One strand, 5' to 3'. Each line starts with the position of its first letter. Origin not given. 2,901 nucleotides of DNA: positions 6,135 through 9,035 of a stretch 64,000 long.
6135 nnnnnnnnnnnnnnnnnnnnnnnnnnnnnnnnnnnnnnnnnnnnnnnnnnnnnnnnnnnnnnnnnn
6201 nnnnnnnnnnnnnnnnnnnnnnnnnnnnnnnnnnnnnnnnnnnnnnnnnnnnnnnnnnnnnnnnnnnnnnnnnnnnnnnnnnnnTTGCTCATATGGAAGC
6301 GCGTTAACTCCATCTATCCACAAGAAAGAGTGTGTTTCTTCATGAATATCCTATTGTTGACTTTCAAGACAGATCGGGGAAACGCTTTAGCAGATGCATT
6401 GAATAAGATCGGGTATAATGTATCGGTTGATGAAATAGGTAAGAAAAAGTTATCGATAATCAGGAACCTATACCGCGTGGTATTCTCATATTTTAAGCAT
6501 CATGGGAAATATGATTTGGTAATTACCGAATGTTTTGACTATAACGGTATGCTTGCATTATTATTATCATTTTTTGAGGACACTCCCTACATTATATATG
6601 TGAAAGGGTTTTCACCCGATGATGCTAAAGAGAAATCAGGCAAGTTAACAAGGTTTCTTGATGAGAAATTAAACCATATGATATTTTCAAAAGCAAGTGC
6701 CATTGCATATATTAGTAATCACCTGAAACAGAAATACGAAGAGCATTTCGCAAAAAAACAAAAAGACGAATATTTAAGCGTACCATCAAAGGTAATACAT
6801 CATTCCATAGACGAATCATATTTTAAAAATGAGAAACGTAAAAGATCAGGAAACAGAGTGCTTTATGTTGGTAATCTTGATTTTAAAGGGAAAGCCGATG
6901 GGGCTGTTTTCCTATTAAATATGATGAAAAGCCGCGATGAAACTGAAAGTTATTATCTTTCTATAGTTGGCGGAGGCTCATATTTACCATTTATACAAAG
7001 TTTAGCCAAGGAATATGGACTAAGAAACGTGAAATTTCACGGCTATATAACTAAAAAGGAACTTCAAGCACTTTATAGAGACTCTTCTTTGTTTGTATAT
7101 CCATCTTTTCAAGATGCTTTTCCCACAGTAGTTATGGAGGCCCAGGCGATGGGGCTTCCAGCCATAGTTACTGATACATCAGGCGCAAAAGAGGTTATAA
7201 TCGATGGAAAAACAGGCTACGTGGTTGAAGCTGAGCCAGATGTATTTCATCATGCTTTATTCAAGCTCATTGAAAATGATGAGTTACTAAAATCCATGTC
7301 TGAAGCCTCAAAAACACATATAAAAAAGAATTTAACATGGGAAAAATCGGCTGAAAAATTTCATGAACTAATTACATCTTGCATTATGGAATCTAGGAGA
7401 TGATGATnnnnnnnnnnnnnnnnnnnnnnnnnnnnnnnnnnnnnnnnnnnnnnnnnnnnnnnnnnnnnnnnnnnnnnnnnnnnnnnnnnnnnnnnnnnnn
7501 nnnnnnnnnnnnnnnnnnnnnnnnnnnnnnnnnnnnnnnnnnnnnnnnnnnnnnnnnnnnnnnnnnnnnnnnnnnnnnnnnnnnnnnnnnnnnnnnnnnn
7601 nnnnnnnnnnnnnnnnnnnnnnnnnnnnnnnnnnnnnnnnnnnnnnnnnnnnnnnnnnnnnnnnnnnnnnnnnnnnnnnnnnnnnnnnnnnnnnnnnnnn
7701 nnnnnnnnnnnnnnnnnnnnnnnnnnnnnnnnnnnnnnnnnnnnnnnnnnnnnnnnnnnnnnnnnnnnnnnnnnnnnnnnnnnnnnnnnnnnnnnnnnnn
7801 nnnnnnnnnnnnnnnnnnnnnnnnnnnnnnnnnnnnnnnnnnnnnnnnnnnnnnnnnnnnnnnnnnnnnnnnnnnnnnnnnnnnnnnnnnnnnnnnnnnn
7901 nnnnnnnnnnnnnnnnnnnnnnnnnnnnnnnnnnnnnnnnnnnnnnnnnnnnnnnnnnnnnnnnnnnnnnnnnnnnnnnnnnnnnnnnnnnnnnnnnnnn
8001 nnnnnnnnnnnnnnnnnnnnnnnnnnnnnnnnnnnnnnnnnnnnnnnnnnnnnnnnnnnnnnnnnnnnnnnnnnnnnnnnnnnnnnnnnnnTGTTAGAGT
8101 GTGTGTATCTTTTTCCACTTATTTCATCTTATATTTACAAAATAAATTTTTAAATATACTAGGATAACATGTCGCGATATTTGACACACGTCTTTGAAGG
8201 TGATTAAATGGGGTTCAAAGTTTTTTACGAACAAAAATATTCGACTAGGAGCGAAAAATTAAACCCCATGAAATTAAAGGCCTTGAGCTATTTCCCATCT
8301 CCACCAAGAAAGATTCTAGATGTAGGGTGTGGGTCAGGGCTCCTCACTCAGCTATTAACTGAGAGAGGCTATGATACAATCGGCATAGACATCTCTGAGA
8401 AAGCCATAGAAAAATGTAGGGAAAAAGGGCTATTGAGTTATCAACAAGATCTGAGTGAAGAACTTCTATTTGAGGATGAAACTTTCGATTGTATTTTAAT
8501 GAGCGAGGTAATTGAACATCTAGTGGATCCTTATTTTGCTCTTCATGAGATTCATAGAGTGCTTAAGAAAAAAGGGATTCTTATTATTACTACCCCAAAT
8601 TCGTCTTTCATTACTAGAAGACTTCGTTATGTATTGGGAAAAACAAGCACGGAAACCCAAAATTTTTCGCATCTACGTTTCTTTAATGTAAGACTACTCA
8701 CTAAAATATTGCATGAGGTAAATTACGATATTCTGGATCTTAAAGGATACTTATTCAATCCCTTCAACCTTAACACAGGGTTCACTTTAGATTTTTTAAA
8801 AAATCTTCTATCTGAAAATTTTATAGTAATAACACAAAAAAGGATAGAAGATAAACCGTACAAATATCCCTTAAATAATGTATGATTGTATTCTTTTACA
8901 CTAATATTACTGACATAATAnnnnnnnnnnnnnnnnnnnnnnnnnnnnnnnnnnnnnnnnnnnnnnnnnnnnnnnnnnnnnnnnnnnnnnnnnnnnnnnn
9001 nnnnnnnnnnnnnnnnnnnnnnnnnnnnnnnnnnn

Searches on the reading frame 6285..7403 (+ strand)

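Call 6: search_protein_families(library=ncbifam, proteins=[window:6285-7403:+], max_evalue=0.001)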
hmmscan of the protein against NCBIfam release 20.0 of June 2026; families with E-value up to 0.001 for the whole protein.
window:6285-7403:+ (372 aa): 36 families (the best 25 are shown)
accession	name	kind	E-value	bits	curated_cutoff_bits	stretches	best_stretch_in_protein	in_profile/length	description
NF041876.1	EPS_EpsE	equivalog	5.9e-22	78.4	400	1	135-358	160-388/389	exopolysaccharide biosynthesis GT4 family glycosyltransferase EpsE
TIGR03449.1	mycothiol_MshA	equivalog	6.4e-21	74.7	462.5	1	217-367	248-404/406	D-inositol-3-phosphate glycosyltransferase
TIGR03088.1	stp2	hypoth_equivalog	1.7e-18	66.8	409.05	1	209-363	216-370/374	TIGR03088 family PEP-CTERM/XrtA system glycosyltransferase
TIGR03999.1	thiol_BshA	equivalog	6.7e-17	61.5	273.7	1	135-363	143-370/375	N-acetyl-alpha-D-glucosaminyl L-malate synthase BshA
NF050056.1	ProtGlycPglH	equivalog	3.1e-16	59.4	600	1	129-364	130-351/354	GalNAc-alpha-(1->4)-GalNAc-alpha-(1->3)-diNAcBac-PP-undecaprenol alpha-1,4-N-acetyl-D-galactosaminyltransferase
TIGR04157.1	glyco_rSAM_CFB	subfamily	5.1e-16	58.7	400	1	132-362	165-405/406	TIGR04157 family glycosyltransferase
NF046085.1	XrtY_assoc_Gly1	equivalog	4.1e-15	55.5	400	1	124-365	149-383/387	XrtY-associated glycosyltransferase XYAG1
TIGR02149.1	glgA_Coryne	subfamily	5.9e-15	55.3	302.4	1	254-363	271-387/391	glycogen synthase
NF038295.1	EPS_HpsP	equivalog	1.8e-14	53.6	550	1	73-359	90-380/388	hormogonium polysaccharide biosynthesis glycosyltransferase HpsP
NF038229.1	Glyco4_Geo_Pelo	equivalog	2.2e-14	53.2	400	1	134-365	107-335/338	GPMC system family 4 glycosyltransferase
NF041010.1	glycosy_Agl16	equivalog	1.7e-13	50.2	575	1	168-364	158-349/352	glycosylation protein Agl16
NF041879.1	EPS_EpsH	equivalog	3e-13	49.3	800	1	172-364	217-414/431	exopolysaccharide biosynthesis glycosyltransferase EpsH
TIGR04063.1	stp3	hypoth_equivalog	5.3e-13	48.6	442.05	1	119-362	140-391/397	TIGR04063 family PEP-CTERM/XrtA system glycosyltransferase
NF047684.1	TeichurnBiosyTuaC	equivalog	6.6e-13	48.3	550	1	135-362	163-385/391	teichuronic acid biosynthesis protein TuaC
NF038255.1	exopoly_VpsD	equivalog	4.5e-12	45.5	300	1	164-362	175-375/381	VpsD family glycosyltransferase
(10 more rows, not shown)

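Call 7: search_protein_families(library=pfam, proteins=[window:6285-7403:+], max_evalue=0.001)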
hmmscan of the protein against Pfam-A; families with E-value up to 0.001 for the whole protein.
window:6285-7403:+ (372 aa): 5 families
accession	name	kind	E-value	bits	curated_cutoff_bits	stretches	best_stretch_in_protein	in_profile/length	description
PF00534.26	Glycos_transf_1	-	2.4e-33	115.5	26.4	1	179-344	5-171/172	Glycosyl transferases group 1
PF13692.12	Glyco_trans_1_4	-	6.2e-28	98.3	27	1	190-331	2-142/142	Glycosyl transferases group 1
PF20706.3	GT4-conflict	-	7.5e-12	45.4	26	1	127-358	137-384/385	Family 4 Glycosyltransferase in conflict systems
PF13524.12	Glyco_trans_1_2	-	2e-07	31.5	25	1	230-360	22-143/144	Glycosyl transferase-like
PF18698.7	HisK_sensor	-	0.00023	22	27.3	0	299-361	39-100/126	Histidine kinase sensor domain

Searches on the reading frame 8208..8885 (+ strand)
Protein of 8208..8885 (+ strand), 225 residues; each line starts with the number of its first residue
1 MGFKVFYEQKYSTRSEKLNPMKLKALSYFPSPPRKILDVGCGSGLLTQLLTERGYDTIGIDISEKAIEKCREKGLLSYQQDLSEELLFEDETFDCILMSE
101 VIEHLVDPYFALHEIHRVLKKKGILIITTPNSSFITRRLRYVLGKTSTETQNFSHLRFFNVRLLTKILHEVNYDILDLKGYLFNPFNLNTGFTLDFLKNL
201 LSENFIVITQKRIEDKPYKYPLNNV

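Call 6: search_protein_families(library=ncbifam, proteins=[window:8208-8885:+], max_evalue=0.001)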
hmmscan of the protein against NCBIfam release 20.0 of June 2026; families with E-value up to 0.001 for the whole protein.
window:8208-8885:+ (225 aa): 56 families (the best 25 are shown)
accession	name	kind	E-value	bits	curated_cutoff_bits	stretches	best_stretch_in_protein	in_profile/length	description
TIGR01983.1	UbiG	equivalog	1.6e-22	79.9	102.95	1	33-188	50-215/228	bifunctional 2-polyprenyl-6-hydroxyphenol methylase/3-demethylubiquinol 3-O-methyltransferase UbiG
NF045667.1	MTase_DVU1556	equivalog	1.3e-19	70.6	155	1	31-128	21-120/213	DVU_1556 family methyltransferase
TIGR02081.1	metW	equivalog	1.7e-18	66.9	189.5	1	34-155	15-135/194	methionine biosynthesis protein MetW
TIGR02072.1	BioC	equivalog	3.1e-15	56.6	184.95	1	30-170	32-169/244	malonyl-ACP O-methyltransferase BioC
NF001244.0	PRK00216.1-5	equivalog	1.4e-14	54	216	1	30-127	46-153/236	bifunctional demethylmenaquinone methyltransferase/2-methoxy-6-polyprenyl-1,4-benzoquinol methylase UbiE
NF043040.1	corrin_prot_MT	hypoth_equivalog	7.3e-14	51.7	180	1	18-129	27-149/216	corrinoid protein-associated methyltransferase CpaM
TIGR01934.1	MenG_MenH_UbiE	subfamily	8.7e-14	51.3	158.35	1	31-128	38-142/223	ubiquinone/menaquinone biosynthesis methyltransferase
TIGR02021.1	BchM-ChlM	equivalog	1.2e-11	44.5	158.9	1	33-175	55-200/218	magnesium protoporphyrin IX methyltransferase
NF047649.1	MTase_UXPK_star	exception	6.6e-11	41.8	460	1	32-127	77-181/283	methyltransferase/UXPK-star double selenoprotein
TIGR04345.1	ovoA_Cterm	equivalog_domain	8.6e-11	41.8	170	1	92-159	134-202/242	putative 4-mercaptohistidine N1-methyltransferase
NF040539.1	AST_met_ArsM_2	exception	1.9e-10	41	240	1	31-129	55-165/262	putative arsinothricin biosynthesis methyltransferase ArsM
NF001241.0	PRK00216.1-2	equivalog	1.5e-09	37.9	327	1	31-129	50-149/231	demethylmenaquinone methyltransferase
NF041536.1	ArsM_DUF2284_UU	exception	2.2e-09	36.2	575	1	34-128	78-181/459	arsenite methyltransferase/DUF2284 domain selenoprotein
TIGR04074.1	bacter_Hen1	equivalog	4.6e-09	35.3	340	1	32-134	282-398/462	3' terminal RNA ribose 2'-O-methyltransferase Hen1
NF045649.1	2X_seleno_MduS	exception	5.5e-09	35.4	380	1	34-129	43-149/338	methyltransferase domain-containing selenoprotein MduS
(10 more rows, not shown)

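Call 7: search_protein_families(library=pfam, proteins=[window:8208-8885:+], max_evalue=0.001)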
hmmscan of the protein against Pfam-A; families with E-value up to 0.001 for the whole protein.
window:8208-8885:+ (225 aa): 18 families
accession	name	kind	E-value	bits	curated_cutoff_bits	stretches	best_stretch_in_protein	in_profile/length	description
PF13489.12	Methyltransf_23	-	1.9e-26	93.2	27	1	25-176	15-162/164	Methyltransferase domain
PF08241.18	Methyltransf_11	-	1.6e-24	86.8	21.2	1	37-127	1-95/95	Methyltransferase domain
PF13649.12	Methyltransf_25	-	1.7e-19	70.8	27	1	36-123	1-97/97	Methyltransferase domain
PF13847.12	Methyltransf_31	-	2e-19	70.2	27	1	35-138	6-114/145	Methyltransferase domain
PF07021.18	MetW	-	2.3e-18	66.9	21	1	34-160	15-139/193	Methionine biosynthesis protein MetW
PF08242.18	Methyltransf_12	-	6.6e-16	59.3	30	1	37-125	1-98/98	Methyltransferase domain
PF01209.24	Ubie_methyltran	-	2.7e-09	37.2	20.1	1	32-127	47-151/233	ubiE/COQ5 methyltransferase family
PF03291.22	mRNA_G-N7_MeTrfase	-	8.3e-07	28.8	26.6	0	35-95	64-124/315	mRNA (guanine-N(7))-methyltransferase domain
PF08003.17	Methyltransf_9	-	6.9e-06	25.7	23.8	1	33-129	116-219/315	Protein of unknown function (DUF1698)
PF05724.17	TPMT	-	3.7e-05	23.9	26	1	32-79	37-82/218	Thiopurine S-methyltransferase (TPMT)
PF06325.19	PrmA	-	6.2e-05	23.1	22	1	21-127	150-258/296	Ribosomal protein L11 methyltransferase (PrmA)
PF05401.17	NodS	-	0.00012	22.4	24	1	35-146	46-162/201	Nodulation protein S (NodS)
PF05175.20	MTS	-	0.00015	21.9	23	1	29-74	27-75/170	Methyltransferase small domain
PF13679.12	Methyltransf_32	-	0.00017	22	27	1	32-74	25-73/143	Methyltransferase domain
PF07757.19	AdoMet_MTase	-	0.0002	22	27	1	34-65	63-94/115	Predicted AdoMet-dependent methyltransferase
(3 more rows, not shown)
